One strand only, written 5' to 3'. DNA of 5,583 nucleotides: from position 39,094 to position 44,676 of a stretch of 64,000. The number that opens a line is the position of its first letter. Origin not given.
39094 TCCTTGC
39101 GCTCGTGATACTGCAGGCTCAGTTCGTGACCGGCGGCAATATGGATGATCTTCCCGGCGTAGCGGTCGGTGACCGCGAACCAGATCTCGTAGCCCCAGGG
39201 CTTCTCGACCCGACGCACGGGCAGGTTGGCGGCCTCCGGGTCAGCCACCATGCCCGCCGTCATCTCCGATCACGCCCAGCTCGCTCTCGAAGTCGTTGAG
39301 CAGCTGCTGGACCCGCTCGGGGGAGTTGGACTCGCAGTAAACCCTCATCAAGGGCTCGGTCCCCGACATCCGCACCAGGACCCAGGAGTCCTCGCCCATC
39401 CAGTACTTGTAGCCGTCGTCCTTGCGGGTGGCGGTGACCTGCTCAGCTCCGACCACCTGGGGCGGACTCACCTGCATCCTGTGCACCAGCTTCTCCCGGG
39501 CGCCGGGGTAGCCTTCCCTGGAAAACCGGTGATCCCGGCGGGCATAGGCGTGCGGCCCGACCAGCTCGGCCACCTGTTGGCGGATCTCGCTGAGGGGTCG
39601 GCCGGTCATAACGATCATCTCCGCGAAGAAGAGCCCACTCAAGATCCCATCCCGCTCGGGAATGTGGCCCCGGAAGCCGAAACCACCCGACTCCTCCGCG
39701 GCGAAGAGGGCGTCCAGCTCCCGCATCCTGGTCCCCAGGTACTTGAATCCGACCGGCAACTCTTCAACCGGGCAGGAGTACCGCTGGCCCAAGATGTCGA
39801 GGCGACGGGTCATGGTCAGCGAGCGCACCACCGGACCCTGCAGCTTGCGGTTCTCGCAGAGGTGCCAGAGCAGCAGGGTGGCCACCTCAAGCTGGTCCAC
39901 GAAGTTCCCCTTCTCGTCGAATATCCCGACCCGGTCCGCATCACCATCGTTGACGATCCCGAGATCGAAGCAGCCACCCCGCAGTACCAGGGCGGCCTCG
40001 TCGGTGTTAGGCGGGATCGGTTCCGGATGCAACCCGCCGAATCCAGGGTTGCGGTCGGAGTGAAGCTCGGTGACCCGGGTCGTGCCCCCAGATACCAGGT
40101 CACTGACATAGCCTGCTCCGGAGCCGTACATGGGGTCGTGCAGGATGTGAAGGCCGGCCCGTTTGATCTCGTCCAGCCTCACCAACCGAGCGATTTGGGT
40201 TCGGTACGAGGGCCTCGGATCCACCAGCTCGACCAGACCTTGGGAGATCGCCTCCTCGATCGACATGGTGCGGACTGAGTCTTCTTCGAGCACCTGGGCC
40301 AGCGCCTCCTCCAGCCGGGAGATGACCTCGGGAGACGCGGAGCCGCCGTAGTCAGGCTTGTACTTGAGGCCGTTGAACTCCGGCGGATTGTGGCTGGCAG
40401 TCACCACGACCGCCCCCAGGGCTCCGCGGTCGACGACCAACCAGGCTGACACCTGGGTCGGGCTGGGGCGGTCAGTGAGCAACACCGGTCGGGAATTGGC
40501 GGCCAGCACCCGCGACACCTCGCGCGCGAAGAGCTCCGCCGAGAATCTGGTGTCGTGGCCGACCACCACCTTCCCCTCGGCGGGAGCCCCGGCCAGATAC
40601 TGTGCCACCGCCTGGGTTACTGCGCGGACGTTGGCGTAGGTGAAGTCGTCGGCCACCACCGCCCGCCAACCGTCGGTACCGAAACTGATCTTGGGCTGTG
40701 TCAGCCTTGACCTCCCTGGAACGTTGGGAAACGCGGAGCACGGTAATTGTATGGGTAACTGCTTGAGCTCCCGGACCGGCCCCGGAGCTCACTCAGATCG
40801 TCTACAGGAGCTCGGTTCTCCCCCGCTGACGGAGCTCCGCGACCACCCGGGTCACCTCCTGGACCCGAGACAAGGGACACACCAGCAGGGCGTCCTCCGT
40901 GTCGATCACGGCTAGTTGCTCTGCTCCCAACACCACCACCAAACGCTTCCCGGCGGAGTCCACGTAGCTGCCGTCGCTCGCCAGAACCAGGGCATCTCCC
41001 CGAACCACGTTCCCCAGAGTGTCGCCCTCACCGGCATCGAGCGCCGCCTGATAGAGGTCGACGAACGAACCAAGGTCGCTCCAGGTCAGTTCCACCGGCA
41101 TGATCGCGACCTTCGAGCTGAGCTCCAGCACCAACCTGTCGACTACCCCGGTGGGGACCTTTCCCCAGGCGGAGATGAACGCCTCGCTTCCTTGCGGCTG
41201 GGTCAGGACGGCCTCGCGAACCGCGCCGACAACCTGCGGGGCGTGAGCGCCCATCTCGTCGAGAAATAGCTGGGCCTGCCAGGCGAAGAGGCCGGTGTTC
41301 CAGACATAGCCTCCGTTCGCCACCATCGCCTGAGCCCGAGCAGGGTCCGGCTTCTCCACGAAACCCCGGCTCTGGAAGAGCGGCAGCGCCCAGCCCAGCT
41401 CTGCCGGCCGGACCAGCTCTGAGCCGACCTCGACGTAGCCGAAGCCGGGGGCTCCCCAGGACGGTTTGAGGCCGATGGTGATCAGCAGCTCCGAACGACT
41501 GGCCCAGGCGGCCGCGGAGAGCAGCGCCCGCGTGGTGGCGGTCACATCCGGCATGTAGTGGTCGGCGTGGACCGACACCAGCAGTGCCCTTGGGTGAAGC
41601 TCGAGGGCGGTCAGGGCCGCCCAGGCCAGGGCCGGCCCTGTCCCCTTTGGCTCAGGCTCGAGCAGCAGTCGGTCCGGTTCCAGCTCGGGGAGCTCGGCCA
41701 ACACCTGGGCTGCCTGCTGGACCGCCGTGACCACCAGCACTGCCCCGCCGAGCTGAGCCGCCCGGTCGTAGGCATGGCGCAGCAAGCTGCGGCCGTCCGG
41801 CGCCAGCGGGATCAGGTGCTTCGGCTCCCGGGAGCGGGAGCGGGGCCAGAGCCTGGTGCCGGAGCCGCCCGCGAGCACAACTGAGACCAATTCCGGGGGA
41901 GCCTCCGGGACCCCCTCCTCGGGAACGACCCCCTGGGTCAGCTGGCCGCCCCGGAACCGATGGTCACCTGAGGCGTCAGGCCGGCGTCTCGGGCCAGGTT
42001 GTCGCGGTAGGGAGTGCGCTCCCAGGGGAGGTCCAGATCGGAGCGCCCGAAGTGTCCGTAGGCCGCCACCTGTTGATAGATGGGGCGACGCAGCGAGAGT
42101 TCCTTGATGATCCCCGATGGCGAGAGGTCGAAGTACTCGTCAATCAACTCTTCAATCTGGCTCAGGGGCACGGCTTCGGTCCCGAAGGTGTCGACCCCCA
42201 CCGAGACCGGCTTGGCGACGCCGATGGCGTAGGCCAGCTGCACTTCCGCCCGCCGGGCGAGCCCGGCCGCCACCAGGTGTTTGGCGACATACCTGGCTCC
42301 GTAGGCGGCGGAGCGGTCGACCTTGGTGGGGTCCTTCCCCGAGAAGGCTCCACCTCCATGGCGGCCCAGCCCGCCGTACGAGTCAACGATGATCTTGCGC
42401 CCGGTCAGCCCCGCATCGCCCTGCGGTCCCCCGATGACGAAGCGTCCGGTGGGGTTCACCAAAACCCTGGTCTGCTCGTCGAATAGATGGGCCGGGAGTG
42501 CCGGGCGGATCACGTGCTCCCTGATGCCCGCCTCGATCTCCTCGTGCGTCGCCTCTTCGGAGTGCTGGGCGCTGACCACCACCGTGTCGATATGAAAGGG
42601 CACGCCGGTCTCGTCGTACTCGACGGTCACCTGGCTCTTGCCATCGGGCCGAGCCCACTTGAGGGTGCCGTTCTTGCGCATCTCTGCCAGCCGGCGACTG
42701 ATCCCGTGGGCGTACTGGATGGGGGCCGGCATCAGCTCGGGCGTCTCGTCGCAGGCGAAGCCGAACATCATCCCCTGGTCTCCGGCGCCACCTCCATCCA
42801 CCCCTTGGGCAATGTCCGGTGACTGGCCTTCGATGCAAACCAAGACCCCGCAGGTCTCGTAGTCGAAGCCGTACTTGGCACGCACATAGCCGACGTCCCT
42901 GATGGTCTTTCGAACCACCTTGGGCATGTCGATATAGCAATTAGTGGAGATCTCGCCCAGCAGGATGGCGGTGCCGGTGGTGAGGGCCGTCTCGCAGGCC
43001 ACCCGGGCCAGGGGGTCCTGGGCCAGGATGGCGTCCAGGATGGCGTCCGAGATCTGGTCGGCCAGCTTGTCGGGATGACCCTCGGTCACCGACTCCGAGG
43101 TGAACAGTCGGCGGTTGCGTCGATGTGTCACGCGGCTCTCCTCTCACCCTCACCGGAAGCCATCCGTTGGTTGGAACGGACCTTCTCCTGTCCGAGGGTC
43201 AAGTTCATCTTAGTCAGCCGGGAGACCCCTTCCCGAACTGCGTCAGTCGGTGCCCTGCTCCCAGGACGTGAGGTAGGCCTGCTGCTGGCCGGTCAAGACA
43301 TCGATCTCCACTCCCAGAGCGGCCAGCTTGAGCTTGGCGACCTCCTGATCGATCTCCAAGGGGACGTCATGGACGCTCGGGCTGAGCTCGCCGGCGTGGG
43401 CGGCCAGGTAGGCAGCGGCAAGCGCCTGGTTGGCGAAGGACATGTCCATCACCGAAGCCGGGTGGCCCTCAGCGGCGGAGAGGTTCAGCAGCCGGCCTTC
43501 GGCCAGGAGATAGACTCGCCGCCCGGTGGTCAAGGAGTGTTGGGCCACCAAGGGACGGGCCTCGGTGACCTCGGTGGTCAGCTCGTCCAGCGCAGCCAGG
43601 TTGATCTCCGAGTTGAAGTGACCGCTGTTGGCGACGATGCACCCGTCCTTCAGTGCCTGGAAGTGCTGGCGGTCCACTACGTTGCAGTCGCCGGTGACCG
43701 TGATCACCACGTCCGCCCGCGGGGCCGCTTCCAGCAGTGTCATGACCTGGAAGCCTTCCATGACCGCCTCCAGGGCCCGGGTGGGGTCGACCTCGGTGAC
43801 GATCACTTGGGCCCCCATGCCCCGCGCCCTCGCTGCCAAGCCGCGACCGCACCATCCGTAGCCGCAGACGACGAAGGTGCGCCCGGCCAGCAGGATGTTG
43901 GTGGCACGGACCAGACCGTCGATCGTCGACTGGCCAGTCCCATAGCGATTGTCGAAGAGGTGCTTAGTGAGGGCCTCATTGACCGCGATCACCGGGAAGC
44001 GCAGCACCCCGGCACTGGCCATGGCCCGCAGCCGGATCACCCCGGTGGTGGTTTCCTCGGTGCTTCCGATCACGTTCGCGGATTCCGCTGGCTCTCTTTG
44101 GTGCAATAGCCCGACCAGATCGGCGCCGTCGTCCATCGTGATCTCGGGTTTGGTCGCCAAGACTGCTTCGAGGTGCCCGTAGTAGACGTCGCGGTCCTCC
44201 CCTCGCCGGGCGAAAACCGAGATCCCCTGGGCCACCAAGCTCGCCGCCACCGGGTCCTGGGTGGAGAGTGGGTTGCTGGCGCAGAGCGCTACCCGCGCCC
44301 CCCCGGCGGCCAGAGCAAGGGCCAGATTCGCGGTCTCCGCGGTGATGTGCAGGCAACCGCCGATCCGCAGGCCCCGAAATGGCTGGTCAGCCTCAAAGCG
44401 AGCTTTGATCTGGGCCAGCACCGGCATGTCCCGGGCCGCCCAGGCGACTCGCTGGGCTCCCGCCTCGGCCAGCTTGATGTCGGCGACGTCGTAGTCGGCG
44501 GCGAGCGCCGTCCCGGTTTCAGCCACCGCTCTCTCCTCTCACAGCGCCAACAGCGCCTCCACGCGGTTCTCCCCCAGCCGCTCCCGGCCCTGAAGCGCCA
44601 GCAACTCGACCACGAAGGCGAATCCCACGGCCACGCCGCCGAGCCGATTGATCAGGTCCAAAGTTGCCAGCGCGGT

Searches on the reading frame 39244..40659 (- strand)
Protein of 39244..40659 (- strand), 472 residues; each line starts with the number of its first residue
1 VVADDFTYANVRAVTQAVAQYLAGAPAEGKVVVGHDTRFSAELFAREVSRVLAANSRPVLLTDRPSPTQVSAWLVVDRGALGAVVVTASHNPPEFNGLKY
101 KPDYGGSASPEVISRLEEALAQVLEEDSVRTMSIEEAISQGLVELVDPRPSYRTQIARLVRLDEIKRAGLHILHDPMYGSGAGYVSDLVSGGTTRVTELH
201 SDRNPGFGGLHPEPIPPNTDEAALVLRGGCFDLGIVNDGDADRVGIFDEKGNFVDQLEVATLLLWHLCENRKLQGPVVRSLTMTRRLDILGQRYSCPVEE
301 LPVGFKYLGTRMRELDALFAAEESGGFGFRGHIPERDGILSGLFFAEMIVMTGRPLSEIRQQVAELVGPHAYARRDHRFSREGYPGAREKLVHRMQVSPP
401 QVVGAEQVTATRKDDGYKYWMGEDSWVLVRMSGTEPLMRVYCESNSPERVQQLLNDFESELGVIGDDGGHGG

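Call 79: search_protein_families(library=pfam, proteins=[window:39244-40659:-], max_evalue=0.00001)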
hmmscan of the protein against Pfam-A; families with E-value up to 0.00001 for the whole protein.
window:39244-40659:- (472 aa): 4 families
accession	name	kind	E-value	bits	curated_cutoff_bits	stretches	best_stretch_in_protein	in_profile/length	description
PF02878.22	PGM_PMM_I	-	5.7e-27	94.5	22.5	1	4-122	16-133/138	Phosphoglucomutase/phosphomannomutase, alpha/beta/alpha domain I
PF02880.22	PGM_PMM_III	-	1.4e-21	77.2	20.7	1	259-363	5-111/115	Phosphoglucomutase/phosphomannomutase, alpha/beta/alpha domain III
PF02879.22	PGM_PMM_II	-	3.3e-17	63.4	29.3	1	151-251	2-103/103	Phosphoglucomutase/phosphomannomutase, alpha/beta/alpha domain II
PF00408.26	PGM_PMM_IV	-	1.7e-09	38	23.1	1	421-457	29-65/68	Phosphoglucomutase/phosphomannomutase, C-terminal domain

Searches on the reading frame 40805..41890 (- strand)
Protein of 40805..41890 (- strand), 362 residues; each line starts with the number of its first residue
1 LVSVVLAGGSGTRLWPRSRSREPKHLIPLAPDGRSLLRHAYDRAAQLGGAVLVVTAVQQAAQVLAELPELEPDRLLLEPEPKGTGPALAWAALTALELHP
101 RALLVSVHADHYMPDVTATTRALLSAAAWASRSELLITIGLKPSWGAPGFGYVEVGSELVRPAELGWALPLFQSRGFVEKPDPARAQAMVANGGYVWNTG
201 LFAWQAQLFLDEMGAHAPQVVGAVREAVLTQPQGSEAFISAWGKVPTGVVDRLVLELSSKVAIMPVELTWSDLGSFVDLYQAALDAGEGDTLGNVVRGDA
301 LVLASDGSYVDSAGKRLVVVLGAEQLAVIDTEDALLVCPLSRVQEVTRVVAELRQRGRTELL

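Call 79: search_protein_families(library=pfam, proteins=[window:40805-41890:-], max_evalue=0.00001)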
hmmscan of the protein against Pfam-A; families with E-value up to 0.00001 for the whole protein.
window:40805-41890:- (362 aa): 3 families
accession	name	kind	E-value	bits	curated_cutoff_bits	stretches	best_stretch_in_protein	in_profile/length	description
PF00483.29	NTP_transferase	-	5.6e-30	105.1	21.2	1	3-285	2-241/245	Nucleotidyl transferase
PF12804.13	NTP_transf_3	-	1.5e-09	38.6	27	1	4-128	2-111/160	MobA-like NTP transferase domain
PF22640.1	ManC_GMP_beta-helix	-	8.1e-09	35.7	27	1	302-353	5-55/55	MannoseP isomerase/GMP-like beta-helix domain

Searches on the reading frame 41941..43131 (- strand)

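Call 79: search_protein_families(library=pfam, proteins=[window:41941-43131:-], max_evalue=0.00001)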
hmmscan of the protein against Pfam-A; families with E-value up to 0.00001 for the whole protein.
window:41941-43131:- (397 aa): 3 families
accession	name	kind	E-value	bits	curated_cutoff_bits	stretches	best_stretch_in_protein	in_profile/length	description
PF02773.21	S-AdoMet_synt_C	-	1.2e-66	223.3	25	1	233-372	1-138/138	S-adenosylmethionine synthetase, C-terminal domain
PF02772.21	S-AdoMet_synt_M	-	3.1e-49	166.5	29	1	115-231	3-120/120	S-adenosylmethionine synthetase, central domain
PF00438.25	S-AdoMet_synt_N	-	2.2e-42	144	33.1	1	8-105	2-99/99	S-adenosylmethionine synthetase, N-terminal domain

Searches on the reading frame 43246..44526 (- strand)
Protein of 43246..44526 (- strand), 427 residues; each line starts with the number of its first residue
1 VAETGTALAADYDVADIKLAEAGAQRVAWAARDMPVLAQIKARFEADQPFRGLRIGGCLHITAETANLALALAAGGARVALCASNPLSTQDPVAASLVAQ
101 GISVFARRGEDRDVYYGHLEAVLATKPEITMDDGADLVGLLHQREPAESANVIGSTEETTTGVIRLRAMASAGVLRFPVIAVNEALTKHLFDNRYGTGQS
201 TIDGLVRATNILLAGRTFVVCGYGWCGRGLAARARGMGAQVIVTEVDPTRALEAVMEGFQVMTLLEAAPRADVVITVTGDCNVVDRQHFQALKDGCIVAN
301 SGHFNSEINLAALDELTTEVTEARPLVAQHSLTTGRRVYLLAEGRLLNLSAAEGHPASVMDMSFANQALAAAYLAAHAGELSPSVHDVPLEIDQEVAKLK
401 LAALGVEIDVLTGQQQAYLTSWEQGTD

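Call 79: search_protein_families(library=pfam, proteins=[window:43246-44526:-], max_evalue=0.00001)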
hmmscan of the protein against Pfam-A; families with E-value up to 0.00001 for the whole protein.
window:43246-44526:- (427 aa): 4 families
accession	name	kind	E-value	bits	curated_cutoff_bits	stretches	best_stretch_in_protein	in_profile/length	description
PF05221.23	AdoHcyase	-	1.9e-59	201.7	25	2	11-145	1-140/299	S-adenosyl-L-homocysteine hydrolase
PF00670.27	AdoHcyase_NAD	-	3.8e-53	180.4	27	1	193-353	1-161/162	S-adenosyl-L-homocysteine hydrolase, NAD binding domain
PF02826.25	2-Hacid_dh_C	-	4.3e-09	36.4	25.1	1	212-303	33-128/178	D-isomer specific 2-hydroxyacid dehydrogenase, NAD binding domain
PF07991.19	KARI_N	-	8.7e-08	32.4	20.6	1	213-306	2-99/165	Acetohydroxy acid isomeroreductase, NADPH-binding domain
